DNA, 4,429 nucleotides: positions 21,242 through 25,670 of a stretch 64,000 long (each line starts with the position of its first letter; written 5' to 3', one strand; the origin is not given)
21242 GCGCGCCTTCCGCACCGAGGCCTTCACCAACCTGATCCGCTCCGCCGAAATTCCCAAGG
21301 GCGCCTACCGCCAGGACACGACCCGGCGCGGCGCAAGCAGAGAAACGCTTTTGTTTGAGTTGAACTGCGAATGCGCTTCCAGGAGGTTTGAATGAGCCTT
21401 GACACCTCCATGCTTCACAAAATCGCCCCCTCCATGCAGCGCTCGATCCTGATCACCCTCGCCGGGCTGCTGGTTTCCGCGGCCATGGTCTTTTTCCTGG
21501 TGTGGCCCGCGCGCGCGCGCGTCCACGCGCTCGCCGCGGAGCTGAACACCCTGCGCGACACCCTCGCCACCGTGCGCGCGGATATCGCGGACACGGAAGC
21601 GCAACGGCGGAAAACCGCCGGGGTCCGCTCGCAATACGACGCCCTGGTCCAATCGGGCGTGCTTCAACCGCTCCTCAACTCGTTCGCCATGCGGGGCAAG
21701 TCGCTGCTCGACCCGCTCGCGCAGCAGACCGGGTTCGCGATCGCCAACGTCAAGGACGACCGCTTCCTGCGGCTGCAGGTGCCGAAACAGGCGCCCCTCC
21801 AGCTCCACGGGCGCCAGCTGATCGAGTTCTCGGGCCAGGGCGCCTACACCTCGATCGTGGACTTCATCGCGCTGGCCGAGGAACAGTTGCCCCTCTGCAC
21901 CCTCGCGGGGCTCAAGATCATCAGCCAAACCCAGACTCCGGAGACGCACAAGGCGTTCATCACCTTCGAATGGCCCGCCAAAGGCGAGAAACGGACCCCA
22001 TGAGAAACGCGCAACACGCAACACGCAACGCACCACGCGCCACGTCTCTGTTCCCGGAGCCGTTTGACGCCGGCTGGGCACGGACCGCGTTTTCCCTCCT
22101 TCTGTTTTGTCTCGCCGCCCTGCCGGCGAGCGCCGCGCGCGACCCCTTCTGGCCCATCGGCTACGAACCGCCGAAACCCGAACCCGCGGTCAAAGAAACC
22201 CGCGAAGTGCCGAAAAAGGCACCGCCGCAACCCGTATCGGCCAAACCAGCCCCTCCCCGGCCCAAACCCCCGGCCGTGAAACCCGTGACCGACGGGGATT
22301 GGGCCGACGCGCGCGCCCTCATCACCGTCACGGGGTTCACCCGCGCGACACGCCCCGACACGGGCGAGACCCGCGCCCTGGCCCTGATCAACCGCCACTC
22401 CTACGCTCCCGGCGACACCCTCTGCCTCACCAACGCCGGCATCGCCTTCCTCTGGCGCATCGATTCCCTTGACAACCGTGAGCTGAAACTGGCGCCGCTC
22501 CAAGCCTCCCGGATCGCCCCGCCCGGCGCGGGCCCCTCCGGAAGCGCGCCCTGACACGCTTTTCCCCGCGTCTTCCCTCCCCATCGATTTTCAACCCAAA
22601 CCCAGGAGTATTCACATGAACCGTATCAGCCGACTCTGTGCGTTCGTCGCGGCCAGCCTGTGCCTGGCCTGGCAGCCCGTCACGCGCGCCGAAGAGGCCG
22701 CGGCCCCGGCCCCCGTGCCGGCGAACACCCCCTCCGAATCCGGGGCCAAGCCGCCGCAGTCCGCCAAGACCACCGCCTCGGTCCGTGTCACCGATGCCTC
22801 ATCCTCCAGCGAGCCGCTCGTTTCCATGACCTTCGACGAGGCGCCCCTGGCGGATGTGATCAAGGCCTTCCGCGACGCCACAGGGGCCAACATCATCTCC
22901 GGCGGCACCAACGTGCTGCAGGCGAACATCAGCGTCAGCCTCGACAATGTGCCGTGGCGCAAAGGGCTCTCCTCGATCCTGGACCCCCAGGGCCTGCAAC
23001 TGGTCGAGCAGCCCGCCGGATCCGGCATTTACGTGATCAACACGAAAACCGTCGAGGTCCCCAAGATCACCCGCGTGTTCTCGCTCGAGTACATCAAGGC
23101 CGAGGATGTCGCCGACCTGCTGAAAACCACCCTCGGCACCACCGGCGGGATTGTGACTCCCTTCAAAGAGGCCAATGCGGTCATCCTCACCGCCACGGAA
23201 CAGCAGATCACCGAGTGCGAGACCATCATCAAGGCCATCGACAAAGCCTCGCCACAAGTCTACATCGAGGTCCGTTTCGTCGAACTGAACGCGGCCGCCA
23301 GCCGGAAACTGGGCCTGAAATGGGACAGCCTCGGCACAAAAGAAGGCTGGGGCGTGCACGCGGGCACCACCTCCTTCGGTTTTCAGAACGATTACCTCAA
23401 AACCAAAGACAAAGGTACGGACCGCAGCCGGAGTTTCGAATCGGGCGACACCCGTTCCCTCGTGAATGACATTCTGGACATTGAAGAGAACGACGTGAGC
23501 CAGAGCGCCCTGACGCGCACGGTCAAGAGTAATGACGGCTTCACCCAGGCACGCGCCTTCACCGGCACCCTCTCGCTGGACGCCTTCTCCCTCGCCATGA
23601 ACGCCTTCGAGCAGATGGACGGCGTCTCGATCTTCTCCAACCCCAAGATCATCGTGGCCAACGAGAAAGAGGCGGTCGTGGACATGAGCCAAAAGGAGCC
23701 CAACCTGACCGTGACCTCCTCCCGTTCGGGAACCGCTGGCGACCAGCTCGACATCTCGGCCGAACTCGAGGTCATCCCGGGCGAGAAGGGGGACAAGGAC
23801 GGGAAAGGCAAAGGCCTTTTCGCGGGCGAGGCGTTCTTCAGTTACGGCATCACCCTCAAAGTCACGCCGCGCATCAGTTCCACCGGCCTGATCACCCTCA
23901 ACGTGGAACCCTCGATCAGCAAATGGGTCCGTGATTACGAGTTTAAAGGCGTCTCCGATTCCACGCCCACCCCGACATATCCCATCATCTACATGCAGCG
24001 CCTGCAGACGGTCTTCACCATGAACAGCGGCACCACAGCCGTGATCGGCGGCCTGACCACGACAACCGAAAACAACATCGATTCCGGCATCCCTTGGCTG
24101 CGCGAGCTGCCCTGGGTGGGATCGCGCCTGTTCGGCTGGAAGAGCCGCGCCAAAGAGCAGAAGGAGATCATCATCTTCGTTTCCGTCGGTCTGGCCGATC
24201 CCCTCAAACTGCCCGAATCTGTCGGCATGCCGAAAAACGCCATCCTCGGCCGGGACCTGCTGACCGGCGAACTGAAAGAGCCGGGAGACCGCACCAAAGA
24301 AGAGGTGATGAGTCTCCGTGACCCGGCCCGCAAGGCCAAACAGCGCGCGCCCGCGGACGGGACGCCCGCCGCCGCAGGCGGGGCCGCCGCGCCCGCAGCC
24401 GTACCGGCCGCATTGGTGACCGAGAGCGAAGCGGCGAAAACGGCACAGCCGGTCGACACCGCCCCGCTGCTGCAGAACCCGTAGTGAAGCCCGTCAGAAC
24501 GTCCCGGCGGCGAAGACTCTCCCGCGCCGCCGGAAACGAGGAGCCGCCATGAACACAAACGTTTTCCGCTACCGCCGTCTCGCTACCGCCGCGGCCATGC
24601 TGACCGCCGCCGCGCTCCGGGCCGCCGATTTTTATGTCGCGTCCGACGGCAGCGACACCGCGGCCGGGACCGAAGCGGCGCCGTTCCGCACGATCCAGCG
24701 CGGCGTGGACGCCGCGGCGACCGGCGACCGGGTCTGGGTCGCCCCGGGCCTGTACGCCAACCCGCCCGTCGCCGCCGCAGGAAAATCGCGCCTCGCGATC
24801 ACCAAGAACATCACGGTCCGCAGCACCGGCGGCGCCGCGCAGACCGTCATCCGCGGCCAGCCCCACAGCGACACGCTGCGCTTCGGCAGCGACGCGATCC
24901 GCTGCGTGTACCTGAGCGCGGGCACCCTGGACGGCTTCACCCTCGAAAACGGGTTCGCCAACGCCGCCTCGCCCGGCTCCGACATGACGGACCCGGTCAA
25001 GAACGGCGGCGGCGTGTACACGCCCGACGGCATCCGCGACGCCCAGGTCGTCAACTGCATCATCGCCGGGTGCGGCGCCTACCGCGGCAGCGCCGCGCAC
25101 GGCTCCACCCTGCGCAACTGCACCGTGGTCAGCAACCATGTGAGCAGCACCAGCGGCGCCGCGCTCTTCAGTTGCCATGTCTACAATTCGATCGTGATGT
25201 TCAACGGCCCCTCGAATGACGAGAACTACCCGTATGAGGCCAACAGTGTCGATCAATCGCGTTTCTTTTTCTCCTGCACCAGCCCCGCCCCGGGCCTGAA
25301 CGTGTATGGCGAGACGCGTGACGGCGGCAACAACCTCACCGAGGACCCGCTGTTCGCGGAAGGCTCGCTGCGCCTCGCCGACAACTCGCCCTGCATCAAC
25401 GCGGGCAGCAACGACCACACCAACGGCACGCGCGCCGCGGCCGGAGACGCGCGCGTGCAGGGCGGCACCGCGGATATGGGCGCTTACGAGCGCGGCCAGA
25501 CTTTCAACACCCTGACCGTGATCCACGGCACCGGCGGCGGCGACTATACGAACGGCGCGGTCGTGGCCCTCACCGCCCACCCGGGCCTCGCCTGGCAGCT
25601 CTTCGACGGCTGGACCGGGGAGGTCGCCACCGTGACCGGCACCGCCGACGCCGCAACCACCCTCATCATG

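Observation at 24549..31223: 2224-aa secreted beta-helix/repeat giant protein embedded between pilQ and pilT, with a 2.7-kb internal tandem duplication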

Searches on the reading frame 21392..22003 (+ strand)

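Call 7: search_protein_families(library=pfam, proteins=[window:21392-22003:+], max_evalue=0.001)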
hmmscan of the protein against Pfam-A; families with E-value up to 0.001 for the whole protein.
window:21392-22003:+ (203 aa): 1 family
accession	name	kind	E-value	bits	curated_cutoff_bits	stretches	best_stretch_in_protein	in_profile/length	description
PF04612.17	T2SSM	-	0.00015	22.5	27.8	1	20-85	18-83/160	Type II secretion system (T2SS), protein M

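Call 10: search_protein_families(library=ncbifam, proteins=[window:21392-22003:+], max_evalue=0.01)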
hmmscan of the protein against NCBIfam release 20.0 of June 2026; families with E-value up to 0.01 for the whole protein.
window:21392-22003:+ (203 aa): 1 family
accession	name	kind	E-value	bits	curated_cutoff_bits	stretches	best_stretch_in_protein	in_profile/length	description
NF040576.1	T2SS_GspM_XpsM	equivalog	0.00094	18.9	60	1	22-83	5-66/180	type II secretion system protein GspM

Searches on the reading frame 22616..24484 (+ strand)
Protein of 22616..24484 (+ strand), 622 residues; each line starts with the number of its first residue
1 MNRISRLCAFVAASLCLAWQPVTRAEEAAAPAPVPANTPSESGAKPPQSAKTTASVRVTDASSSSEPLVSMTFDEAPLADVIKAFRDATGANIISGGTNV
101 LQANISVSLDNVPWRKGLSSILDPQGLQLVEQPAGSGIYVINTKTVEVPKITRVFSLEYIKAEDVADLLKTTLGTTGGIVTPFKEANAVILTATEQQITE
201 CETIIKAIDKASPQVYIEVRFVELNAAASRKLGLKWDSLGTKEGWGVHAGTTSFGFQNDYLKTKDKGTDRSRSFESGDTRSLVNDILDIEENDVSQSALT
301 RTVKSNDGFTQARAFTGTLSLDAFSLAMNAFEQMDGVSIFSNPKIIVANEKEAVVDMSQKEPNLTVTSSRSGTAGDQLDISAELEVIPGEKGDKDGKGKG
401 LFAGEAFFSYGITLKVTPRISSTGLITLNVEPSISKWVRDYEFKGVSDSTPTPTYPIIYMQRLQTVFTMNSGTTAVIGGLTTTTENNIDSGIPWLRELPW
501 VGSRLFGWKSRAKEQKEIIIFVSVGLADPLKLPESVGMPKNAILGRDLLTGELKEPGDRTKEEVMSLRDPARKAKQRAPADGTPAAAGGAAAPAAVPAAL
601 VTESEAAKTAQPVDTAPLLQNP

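Call 7: search_protein_families(library=pfam, proteins=[window:22616-24484:+], max_evalue=0.001)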
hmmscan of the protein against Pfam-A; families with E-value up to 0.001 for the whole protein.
window:22616-24484:+ (622 aa): 2 families
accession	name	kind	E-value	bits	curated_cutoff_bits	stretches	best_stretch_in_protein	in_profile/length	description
PF00263.26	Secretin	-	3.5e-27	95.5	27.5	1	331-523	2-164/169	Bacterial type II and III secretion system protein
PF03958.22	Secretin_N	-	9.3e-12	45.4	28.2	1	152-214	1-69/69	Bacterial type II/III secretion system short domain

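Call 10: search_protein_families(library=ncbifam, proteins=[window:22616-24484:+], max_evalue=0.01)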
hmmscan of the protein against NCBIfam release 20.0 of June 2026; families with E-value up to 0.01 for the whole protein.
window:22616-24484:+ (622 aa): 8 families
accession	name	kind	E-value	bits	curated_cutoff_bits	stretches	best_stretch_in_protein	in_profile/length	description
TIGR02515.1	IV_pilus_PilQ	subfamily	1.3e-46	159.5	284.35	2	69-374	4-313/428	type IV pilus secretin PilQ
TIGR02517.1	type_II_gspD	equivalog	6.2e-42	143.9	351.35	1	174-522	297-585/600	type II secretion system secretin GspD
TIGR02519.1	pilus_MshL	equivalog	1.2e-29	103.2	250.2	1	185-524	6-287/290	pilus (MSHA type) biogenesis protein MshL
NF010083.0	PRK13568.1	equivalog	1.7e-27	96.3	554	2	52-238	11-212/419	DNA uptake porin HofQ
TIGR02516.1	type_III_yscC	equivalog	9.7e-24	83.7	238.45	2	142-359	166-328/463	type III secretion system outer membrane ring subunit SctC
NF042912.1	Amuc_1098_fam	equivalog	6.2e-22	77.5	750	2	455-529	725-798/805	Amuc_1098 family type IV pilus outer membrane protein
NF007851.2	PRK10560.1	exception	2.7e-19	69.3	598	2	61-242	16-208/412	DNA uptake porin HofQ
NF011873.0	PRK15346.1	equivalog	7e-10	38.2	524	1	185-238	243-296/499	EscC/YscC/HrcC family type III secretion system outer membrane ring protein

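Call 34: find_related_loci(query=A3, collection=genome_contigs, flank=10000)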
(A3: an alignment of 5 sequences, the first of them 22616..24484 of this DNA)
Query A3 (622 aa) in genome_contigs; peptide patterns used: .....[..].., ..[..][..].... (x = any residue, [..] = any of these).
227 stretches matched a pattern; 204 encode a relative of the query (tblastn E <= 1e-3); the best 80 are kept; 80 distinct loci.
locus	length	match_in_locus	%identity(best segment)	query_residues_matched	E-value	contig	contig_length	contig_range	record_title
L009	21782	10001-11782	79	1-621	0e+0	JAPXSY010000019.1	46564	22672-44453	MAG: Kiritimatiellia bacterium isolate binned_ad_9.220 NODE_760_length_46564_cov_3.997954, whole genome shotgun sequence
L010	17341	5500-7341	69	1-622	0e+0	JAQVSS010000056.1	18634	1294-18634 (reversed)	MAG: Kiritimatiellae bacterium isolate STF1_28 NODE_7521_length_18634_cov_4.079916_Sandtown_F1, whole genome shotgun seq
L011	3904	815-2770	65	1-622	0e+0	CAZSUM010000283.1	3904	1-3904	MAG TPA_asm: uncultured Lentisphaeraceae bacterium isolate SRP192927_co3_868 genome assembly, contig: NODE_72042_length_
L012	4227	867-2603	67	54-607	0e+0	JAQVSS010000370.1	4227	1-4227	MAG: Kiritimatiellae bacterium isolate STF1_28 NODE_89664_length_4227_cov_5.621463_Sandtown_F1, whole genome shotgun seq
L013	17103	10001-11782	62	55-621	0e+0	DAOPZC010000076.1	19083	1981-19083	MAG TPA_asm: Kiritimatiellia bacterium isolate AMR_MDS_1298 NODE_3008_length_19083_cov_18.711057, whole genome shotgun s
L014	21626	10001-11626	64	55-577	0e+0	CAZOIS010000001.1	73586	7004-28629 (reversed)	MAG TPA_asm: uncultured Lentisphaeraceae bacterium isolate SRP220891_co1_81 genome assembly, contig: NODE_628_length_735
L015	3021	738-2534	62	3-621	0e+0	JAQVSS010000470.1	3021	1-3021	MAG: Kiritimatiellae bacterium isolate STF1_28 NODE_156778_length_3021_cov_5.246372_Sandtown_F1, whole genome shotgun se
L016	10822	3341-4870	66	56-569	0e+0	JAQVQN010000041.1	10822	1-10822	MAG: Kiritimatiellae bacterium isolate STF1_228 NODE_19029_length_10822_cov_3.831417_Sandtown_F1, whole genome shotgun s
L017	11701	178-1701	66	56-569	0e+0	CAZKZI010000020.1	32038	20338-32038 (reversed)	MAG TPA_asm: uncultured Lentisphaeraceae bacterium isolate SRP178699_co1_607 genome assembly, contig: NODE_1446_length_3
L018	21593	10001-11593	61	56-575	0e+0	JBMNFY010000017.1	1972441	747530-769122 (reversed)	MAG: Kiritimatiellia bacterium isolate SBF912LR0HQ0162 contig_5049, whole genome shotgun sequence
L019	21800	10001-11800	60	53-621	0e+0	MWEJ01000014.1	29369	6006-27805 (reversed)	MAG: Verrucomicrobia bacterium ADurb.Bin070 BWX70_contig000014, whole genome shotgun sequence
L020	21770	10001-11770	56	1-570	0e+0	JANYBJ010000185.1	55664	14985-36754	MAG: bacterium isolate GL140_5_metabat_74_sub GL140_5_k141_910119, whole genome shotgun sequence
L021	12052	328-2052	60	53-607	0e+0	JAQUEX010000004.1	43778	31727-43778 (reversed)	MAG: Kiritimatiellae bacterium isolate STCSWMC_188 NODE_1689_length_43778_cov_14.841561_ST_CSWMC, whole genome shotgun s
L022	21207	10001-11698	55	1-570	0e+0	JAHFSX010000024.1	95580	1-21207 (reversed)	MAG: Verrucomicrobia bacterium isolate nzgw607 NODE_121_length_95581_cov_6.198041, whole genome shotgun sequence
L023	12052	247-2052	55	1-621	0e+0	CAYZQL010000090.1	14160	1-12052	MAG TPA_asm: uncultured Lentisphaeraceae bacterium isolate SRP192927_co1_1047 genome assembly, contig: NODE_9539_length_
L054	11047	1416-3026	41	60-580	3e-118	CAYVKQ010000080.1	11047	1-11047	MAG TPA_asm: uncultured Lentisphaerales bacterium isolate SRP192927_co6_47 genome assembly, contig: NODE_15011_length_11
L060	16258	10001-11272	43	152-559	2e-92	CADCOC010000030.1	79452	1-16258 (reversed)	uncultured bacterium isolate RUG14821 genome assembly, contig: RUG14821_asm_30, whole genome shotgun sequence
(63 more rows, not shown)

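Call 82: search_protein_families(library=pfam, proteins=[L054:3052-8064:+, L054:9104-10573:+, L060:11445-13733:+, L060:13730-15763:+], max_evalue=0.001)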
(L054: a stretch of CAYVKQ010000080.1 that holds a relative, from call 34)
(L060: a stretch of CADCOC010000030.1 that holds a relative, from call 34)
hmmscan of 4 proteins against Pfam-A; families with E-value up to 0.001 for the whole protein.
L054:3052-8064:+ (1670 aa): 4 families
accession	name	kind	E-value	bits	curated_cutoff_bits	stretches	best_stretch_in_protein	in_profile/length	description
PF07705.17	CARDB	-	1.8e-18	67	22.7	1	152-260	2-100/101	CARDB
PF19190.6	BACON_2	-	3e-06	27.5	25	1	1157-1239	2-85/94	Viral BACON domain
PF13004.13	BACON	-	0.00018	21.9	25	1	1188-1249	2-61/61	Putative binding domain, N-terminal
PF12505.14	DUF3712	-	0.00032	21.4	24.1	0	151-190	81-120/125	Protein of unknown function (DUF3712)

L054:9104-10573:+ (489 aa): 14 families
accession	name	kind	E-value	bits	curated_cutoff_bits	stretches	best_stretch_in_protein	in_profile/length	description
PF12002.13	MgsA_C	-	1.2e-65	220.9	27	1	318-480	1-166/167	MgsA AAA+ ATPase C terminal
PF16193.11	AAA_assoc_2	-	9.8e-27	93.5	34.3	1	240-317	5-81/81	AAA C-terminal domain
PF05496.18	RuvB_N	-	2e-17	63.8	27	1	71-188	1-116/159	Holliday junction DNA helicase RuvB P-loop domain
PF00004.35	AAA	-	4.5e-16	59.9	21.2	1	104-198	1-114/131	ATPase family associated with various cellular activities (AAA)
PF07728.20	AAA_5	-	1.9e-08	34.8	22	1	103-189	1-99/139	AAA domain (dynein-related subfamily)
PF13173.12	AAA_14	-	2.4e-06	28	27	1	104-216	5-124/129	AAA domain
PF01078.27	Mg_chelatase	-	6.6e-06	26.1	20.3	0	102-122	23-43/207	Magnesium chelatase, subunit ChlI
PF00158.32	Sigma54_activat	-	6.8e-06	26.3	20.2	0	153-193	90-130/168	Sigma-54 interaction domain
PF07724.20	AAA_2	-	3.4e-05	24.4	27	0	101-186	3-105/166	AAA domain (Cdc48 subfamily)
PF13191.12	AAA_16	-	3.7e-05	24.7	32.6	0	98-126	21-49/167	AAA ATPase domain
PF07726.17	AAA_3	-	0.00031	21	27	0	105-199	3-105/131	ATPase family associated with various cellular activities (AAA)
PF13401.12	AAA_22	-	0.00046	20.9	27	0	104-123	8-27/130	AAA domain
PF14532.12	Sigma54_activ_2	-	0.00054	20.7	25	0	101-212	21-128/138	Sigma-54 interaction domain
PF01695.23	IstB_IS21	-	0.00079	19.4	24.1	0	99-177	90-176/238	IstB-like ATP binding protein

L060:11445-13733:+ (762 aa): 13 families
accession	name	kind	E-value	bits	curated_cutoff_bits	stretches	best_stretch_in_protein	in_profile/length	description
PF07719.23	TPR_2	-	4.5e-24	83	27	0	131-164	1-34/34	Tetratricopeptide repeat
PF13432.12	TPR_16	-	4.2e-20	72.3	32.7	0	31-93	2-63/65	Tetratricopeptide repeat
PF13174.12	TPR_6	-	1.7e-19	69.5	26.3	1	422-454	1-33/33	Tetratricopeptide repeat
PF13424.12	TPR_12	-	2.9e-17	63.1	30.1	1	650-711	4-68/77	Tetratricopeptide repeat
PF13428.12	TPR_14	-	5.3e-17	61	23.5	0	650-687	3-38/44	Tetratricopeptide repeat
PF14559.12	TPR_19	-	6.8e-13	49.2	25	1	220-282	4-63/68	Tetratricopeptide repeat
PF13181.12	TPR_8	-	7.1e-13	48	25.7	0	62-92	2-32/34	Tetratricopeptide repeat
PF00515.34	TPR_1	-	3e-11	43.1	27.8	0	131-164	1-34/34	Tetratricopeptide repeat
PF13525.12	YfiO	-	4.6e-11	43.3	25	1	205-285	3-88/203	Outer membrane lipoprotein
PF24575.1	TPR_Slam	-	4.8e-06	27.4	35.2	0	500-558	45-102/104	Surface lipoprotein assembly modifier, N-terminal TPR repeats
PF23914.1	TPR_CcmH_CycH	-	1.8e-05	25.1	42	0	136-235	55-149/158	Cytochrome c-type biogenesis protein H TPR domain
PF09976.15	TPR_21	-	4.6e-05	23.7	25.5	1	595-709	60-174/193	Tetratricopeptide repeat-like domain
PF13512.12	TPR_18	-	0.00023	21.8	21.9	0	436-460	117-141/145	Tetratricopeptide repeat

L060:13730-15763:+ (677 aa): 3 families
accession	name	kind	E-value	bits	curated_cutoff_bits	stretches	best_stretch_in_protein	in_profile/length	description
PF13768.12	VWA_3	-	7.2e-13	49.3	27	1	375-530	2-151/155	von Willebrand factor type A domain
PF00092.34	VWA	-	9.7e-11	42.6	23.8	1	375-523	1-150/174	von Willebrand factor type A domain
PF13519.12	VWA_2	-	1.9e-07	32.1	27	1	376-481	1-106/107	von Willebrand factor type A domain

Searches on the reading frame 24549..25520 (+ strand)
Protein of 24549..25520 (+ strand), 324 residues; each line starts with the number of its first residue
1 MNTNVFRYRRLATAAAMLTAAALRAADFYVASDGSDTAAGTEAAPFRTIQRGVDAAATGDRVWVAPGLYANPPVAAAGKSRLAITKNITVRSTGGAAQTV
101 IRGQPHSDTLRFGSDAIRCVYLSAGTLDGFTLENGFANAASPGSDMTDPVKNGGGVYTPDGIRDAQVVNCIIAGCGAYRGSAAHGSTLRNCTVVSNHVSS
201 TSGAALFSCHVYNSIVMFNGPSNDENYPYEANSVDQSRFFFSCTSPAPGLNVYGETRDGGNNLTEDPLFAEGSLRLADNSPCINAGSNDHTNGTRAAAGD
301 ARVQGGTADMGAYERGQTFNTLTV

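Call 27: search_protein_families(library=pfam, proteins=[window:24549-25520:+], max_evalue=10)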
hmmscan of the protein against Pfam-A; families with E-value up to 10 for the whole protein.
window:24549-25520:+ (324 aa): 2 families
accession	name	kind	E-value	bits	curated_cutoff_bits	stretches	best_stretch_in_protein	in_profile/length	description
PF07602.17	DUF1565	-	1.9e-05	24.5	20.3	1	34-70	3-39/257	Protein of unknown function (DUF1565)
PF22842.2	Pel9A-like_beta_helix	-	0.00095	18.7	25.2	1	27-72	10-55/370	Pel9A-like, right handed beta helix region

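Call 58: search_solved_structures(query=A5, max_evalue=1, show_alignments=1)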
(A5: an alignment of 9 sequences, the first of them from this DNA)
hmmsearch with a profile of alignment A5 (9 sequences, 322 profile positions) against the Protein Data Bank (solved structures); distinct sequences matched with E-value up to 1: 7.
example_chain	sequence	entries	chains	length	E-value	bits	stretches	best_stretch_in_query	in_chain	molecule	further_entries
3vst_A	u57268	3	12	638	7.7e-09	38.1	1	26-120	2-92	Xylosidase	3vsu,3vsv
5olq_A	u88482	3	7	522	1.8e-07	33.6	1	26-78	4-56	Rhamnogalacturonan lyase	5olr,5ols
9rkv_M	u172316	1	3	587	1.8e-05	27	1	32-92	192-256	Putative tail fiber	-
8fqc_P1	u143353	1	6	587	0.00016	24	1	32-92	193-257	Tail Spike protein, gp124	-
1ru4_A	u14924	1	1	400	0.00047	22.4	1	26-74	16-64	Pectate lyase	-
8y4j_A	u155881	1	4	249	0.1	14.8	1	63-142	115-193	SDR family oxidoreductase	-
8xwk_A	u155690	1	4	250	0.1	14.7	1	63-142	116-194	SDR family oxidoreductase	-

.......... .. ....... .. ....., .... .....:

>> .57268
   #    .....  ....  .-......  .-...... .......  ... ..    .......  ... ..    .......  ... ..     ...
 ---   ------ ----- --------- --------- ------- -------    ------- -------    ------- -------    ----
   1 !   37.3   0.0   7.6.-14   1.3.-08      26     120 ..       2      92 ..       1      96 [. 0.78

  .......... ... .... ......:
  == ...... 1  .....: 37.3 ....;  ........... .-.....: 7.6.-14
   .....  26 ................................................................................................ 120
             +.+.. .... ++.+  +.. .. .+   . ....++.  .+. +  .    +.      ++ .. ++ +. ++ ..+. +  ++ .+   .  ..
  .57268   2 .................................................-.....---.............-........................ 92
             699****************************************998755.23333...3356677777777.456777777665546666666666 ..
